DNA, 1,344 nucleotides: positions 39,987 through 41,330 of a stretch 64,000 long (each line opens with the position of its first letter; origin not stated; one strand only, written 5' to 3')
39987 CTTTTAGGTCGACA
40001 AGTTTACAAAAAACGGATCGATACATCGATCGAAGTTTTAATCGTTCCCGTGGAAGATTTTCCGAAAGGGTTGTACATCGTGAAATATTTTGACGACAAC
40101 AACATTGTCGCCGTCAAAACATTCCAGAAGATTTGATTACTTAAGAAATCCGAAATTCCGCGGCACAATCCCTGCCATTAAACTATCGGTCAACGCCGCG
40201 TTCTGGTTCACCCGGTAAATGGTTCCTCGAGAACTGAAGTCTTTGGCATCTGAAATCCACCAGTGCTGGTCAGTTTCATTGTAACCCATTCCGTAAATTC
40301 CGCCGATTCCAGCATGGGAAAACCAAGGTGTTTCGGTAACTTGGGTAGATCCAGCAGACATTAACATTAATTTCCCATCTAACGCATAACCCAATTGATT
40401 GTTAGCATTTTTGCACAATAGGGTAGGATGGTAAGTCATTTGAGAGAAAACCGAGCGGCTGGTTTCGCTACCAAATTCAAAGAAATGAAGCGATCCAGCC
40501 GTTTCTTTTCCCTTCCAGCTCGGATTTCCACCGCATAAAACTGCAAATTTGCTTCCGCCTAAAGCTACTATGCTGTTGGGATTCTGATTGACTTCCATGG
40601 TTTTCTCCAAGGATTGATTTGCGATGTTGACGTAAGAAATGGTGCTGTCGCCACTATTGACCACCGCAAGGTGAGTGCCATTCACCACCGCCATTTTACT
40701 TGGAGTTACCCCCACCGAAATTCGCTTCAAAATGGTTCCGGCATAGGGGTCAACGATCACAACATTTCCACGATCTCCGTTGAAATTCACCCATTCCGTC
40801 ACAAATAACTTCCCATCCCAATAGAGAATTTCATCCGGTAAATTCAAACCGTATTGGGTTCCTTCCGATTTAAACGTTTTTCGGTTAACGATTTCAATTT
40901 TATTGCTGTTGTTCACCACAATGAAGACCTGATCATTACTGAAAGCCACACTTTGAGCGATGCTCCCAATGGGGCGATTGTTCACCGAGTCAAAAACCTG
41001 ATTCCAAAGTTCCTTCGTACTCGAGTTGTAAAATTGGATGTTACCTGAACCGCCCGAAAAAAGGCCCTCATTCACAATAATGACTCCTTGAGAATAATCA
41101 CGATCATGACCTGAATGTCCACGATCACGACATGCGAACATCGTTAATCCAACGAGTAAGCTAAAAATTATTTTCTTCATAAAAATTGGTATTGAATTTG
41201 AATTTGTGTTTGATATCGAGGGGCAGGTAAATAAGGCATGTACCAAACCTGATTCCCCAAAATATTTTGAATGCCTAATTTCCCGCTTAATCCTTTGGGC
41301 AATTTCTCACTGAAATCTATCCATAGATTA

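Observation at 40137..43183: Cobalamin riboswitch controls a btuB-like receptor and a YncE-like beta-propeller lipoprotein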

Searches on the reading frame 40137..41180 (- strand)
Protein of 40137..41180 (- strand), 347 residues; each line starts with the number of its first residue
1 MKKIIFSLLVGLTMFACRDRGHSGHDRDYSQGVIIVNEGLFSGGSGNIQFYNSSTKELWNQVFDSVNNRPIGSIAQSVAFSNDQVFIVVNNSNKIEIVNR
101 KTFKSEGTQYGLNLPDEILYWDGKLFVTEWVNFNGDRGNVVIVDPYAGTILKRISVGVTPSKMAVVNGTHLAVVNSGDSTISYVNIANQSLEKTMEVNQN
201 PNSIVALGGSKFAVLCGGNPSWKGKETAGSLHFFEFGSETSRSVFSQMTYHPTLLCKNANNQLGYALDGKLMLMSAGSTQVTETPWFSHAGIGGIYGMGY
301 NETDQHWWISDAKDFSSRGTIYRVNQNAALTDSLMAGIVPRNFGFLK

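Call 5: search_protein_families(library=pfam, proteins=[window:40137-41180:-], max_evalue=0.01)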
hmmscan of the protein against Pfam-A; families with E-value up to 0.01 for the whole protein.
window:40137-41180:- (347 aa): 2 families
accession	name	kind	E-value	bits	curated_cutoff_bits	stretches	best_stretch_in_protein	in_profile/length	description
PF16819.11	DUF5074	-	0.00017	21.2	27.2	1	31-150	1-129/353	Domain of unknown function (DUF5074)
PF24817.1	WD40_WDHD1_1st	-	0.0034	17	109.9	0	43-107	147-214/291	WDHD1 first WD40 domain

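Call 6: search_protein_families(library=ncbifam, proteins=[window:40137-41180:-], max_evalue=0.01)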
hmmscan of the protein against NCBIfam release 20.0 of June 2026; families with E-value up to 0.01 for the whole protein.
window:40137-41180:- (347 aa): 5 families
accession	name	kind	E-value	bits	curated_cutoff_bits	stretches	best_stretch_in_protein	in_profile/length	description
NF052280.1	7_blade_YncE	equivalog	5.6e-08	32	400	1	83-205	191-305/338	7-bladed beta-propeller protein YncE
TIGR03866.1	PQQ_ABC_repeats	subfamily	6.1e-07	28.8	287.3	1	66-202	34-170/310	PQQ-dependent catabolism-associated beta-propeller protein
NF052340.1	hydrazine_beta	equivalog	0.00013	21.2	560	1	138-219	55-138/372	hydrazine synthase subunit beta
NF052342.1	hydrazine_BC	exception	0.00052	18.3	1250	1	139-219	62-144/690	hydrazine synthase subunit beta-gamma fusion subunit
NF048007.1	MmpL3Stblzr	equivalog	0.00068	18.9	600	1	94-204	205-313/366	MmpL3/TtfA transport complex stabilizer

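Call 7: search_solved_structures(query=window:40137-41180:-, max_evalue=10, show_alignments=2)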
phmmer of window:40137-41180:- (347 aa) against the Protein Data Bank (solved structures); distinct sequences matched with E-value up to 10: 19.
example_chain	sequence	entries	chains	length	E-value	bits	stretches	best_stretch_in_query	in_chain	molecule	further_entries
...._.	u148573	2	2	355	5.3e-19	72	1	11-343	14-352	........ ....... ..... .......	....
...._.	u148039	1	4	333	9.6e-19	71.2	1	26-343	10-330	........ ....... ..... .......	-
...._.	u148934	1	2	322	4.6e-18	68.9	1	31-343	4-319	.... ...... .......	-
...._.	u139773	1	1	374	1.2e-16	64.3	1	12-343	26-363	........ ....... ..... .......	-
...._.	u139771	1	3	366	1.7e-16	63.8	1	23-343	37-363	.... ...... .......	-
8bmy_A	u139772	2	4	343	2.9e-16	63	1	30-343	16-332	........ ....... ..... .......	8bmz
8baz_A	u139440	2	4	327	5.2e-16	62.2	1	31-343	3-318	Surface layer protein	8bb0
8bai_A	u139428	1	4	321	5.8e-16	62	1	31-343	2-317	Surface layer protein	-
3dsm_A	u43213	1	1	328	6.9e-16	61.8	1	31-343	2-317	uncharacterized protein BACUNI_02894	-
8ptf_A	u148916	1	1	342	1.1e-07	34.8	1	33-214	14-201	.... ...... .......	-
8ptd_A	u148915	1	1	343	1.2e-07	34.7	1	33-214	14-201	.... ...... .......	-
8blw_B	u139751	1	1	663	2.4e-06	30.4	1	33-214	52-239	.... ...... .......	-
9s6c_A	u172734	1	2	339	2.2e-05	27.3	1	30-108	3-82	Quinoprotein amine dehydrogenase-like protein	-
1l0q_A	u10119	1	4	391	2.2e-05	27.3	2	69-205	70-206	Surface layer protein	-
9s6c_C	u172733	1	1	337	3.6e-05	26.5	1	31-108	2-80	Quinoprotein amine dehydrogenase-like protein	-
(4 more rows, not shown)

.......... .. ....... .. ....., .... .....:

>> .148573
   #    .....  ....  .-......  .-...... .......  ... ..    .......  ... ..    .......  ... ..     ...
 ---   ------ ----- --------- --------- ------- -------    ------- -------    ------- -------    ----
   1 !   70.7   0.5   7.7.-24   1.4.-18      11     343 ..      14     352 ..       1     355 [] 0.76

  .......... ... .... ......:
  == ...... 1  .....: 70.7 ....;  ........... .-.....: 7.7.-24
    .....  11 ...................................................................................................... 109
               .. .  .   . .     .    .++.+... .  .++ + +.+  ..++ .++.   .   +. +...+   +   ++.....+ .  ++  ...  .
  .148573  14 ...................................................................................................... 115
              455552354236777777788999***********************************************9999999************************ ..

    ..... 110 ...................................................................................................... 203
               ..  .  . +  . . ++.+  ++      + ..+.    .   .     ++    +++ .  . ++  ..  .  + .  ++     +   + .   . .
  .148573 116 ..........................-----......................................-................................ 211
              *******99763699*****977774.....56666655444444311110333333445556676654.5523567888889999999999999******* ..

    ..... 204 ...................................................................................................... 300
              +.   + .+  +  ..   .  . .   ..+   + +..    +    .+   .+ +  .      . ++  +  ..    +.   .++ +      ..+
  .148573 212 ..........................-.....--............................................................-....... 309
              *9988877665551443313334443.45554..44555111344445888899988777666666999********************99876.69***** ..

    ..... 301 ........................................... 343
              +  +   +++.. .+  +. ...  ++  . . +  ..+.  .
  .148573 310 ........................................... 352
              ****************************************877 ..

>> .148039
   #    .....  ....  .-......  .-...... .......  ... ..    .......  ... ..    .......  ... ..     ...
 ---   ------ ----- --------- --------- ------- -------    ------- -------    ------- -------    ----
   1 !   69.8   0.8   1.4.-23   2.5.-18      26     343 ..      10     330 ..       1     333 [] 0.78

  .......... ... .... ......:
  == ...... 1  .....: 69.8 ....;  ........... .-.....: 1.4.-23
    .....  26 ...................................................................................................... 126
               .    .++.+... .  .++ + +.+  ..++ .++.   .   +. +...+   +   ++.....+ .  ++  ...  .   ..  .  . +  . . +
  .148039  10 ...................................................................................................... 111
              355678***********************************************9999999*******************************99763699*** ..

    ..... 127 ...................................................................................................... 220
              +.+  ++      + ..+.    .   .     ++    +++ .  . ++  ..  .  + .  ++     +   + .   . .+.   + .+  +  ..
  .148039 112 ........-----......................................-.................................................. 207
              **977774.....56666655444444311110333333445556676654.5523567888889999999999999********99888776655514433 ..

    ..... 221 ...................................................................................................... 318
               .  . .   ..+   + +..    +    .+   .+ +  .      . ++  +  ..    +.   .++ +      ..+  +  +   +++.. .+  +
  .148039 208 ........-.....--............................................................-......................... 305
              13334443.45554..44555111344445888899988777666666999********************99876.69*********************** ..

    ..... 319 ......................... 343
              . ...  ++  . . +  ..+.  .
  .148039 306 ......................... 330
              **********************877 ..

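Call 15: search_solved_structures(query=window:40137-41180:-, max_evalue=1e-10, show_alignments=5)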
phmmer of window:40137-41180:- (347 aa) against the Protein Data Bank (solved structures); distinct sequences matched with E-value up to 1e-10: 9.
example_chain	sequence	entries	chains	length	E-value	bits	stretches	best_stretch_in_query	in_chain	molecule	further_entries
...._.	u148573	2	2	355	5.3e-19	72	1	11-343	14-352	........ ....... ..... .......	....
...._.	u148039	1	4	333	9.6e-19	71.2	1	26-343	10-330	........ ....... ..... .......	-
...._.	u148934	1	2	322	4.6e-18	68.9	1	31-343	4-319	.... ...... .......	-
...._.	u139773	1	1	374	1.2e-16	64.3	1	12-343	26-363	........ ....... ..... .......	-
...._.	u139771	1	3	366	1.7e-16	63.8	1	23-343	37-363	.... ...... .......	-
8bmy_A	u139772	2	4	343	2.9e-16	63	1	30-343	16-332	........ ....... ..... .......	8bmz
8baz_A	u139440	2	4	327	5.2e-16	62.2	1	31-343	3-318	Surface layer protein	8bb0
8bai_A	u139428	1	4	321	5.8e-16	62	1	31-343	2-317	Surface layer protein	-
3dsm_A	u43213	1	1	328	6.9e-16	61.8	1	31-343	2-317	uncharacterized protein BACUNI_02894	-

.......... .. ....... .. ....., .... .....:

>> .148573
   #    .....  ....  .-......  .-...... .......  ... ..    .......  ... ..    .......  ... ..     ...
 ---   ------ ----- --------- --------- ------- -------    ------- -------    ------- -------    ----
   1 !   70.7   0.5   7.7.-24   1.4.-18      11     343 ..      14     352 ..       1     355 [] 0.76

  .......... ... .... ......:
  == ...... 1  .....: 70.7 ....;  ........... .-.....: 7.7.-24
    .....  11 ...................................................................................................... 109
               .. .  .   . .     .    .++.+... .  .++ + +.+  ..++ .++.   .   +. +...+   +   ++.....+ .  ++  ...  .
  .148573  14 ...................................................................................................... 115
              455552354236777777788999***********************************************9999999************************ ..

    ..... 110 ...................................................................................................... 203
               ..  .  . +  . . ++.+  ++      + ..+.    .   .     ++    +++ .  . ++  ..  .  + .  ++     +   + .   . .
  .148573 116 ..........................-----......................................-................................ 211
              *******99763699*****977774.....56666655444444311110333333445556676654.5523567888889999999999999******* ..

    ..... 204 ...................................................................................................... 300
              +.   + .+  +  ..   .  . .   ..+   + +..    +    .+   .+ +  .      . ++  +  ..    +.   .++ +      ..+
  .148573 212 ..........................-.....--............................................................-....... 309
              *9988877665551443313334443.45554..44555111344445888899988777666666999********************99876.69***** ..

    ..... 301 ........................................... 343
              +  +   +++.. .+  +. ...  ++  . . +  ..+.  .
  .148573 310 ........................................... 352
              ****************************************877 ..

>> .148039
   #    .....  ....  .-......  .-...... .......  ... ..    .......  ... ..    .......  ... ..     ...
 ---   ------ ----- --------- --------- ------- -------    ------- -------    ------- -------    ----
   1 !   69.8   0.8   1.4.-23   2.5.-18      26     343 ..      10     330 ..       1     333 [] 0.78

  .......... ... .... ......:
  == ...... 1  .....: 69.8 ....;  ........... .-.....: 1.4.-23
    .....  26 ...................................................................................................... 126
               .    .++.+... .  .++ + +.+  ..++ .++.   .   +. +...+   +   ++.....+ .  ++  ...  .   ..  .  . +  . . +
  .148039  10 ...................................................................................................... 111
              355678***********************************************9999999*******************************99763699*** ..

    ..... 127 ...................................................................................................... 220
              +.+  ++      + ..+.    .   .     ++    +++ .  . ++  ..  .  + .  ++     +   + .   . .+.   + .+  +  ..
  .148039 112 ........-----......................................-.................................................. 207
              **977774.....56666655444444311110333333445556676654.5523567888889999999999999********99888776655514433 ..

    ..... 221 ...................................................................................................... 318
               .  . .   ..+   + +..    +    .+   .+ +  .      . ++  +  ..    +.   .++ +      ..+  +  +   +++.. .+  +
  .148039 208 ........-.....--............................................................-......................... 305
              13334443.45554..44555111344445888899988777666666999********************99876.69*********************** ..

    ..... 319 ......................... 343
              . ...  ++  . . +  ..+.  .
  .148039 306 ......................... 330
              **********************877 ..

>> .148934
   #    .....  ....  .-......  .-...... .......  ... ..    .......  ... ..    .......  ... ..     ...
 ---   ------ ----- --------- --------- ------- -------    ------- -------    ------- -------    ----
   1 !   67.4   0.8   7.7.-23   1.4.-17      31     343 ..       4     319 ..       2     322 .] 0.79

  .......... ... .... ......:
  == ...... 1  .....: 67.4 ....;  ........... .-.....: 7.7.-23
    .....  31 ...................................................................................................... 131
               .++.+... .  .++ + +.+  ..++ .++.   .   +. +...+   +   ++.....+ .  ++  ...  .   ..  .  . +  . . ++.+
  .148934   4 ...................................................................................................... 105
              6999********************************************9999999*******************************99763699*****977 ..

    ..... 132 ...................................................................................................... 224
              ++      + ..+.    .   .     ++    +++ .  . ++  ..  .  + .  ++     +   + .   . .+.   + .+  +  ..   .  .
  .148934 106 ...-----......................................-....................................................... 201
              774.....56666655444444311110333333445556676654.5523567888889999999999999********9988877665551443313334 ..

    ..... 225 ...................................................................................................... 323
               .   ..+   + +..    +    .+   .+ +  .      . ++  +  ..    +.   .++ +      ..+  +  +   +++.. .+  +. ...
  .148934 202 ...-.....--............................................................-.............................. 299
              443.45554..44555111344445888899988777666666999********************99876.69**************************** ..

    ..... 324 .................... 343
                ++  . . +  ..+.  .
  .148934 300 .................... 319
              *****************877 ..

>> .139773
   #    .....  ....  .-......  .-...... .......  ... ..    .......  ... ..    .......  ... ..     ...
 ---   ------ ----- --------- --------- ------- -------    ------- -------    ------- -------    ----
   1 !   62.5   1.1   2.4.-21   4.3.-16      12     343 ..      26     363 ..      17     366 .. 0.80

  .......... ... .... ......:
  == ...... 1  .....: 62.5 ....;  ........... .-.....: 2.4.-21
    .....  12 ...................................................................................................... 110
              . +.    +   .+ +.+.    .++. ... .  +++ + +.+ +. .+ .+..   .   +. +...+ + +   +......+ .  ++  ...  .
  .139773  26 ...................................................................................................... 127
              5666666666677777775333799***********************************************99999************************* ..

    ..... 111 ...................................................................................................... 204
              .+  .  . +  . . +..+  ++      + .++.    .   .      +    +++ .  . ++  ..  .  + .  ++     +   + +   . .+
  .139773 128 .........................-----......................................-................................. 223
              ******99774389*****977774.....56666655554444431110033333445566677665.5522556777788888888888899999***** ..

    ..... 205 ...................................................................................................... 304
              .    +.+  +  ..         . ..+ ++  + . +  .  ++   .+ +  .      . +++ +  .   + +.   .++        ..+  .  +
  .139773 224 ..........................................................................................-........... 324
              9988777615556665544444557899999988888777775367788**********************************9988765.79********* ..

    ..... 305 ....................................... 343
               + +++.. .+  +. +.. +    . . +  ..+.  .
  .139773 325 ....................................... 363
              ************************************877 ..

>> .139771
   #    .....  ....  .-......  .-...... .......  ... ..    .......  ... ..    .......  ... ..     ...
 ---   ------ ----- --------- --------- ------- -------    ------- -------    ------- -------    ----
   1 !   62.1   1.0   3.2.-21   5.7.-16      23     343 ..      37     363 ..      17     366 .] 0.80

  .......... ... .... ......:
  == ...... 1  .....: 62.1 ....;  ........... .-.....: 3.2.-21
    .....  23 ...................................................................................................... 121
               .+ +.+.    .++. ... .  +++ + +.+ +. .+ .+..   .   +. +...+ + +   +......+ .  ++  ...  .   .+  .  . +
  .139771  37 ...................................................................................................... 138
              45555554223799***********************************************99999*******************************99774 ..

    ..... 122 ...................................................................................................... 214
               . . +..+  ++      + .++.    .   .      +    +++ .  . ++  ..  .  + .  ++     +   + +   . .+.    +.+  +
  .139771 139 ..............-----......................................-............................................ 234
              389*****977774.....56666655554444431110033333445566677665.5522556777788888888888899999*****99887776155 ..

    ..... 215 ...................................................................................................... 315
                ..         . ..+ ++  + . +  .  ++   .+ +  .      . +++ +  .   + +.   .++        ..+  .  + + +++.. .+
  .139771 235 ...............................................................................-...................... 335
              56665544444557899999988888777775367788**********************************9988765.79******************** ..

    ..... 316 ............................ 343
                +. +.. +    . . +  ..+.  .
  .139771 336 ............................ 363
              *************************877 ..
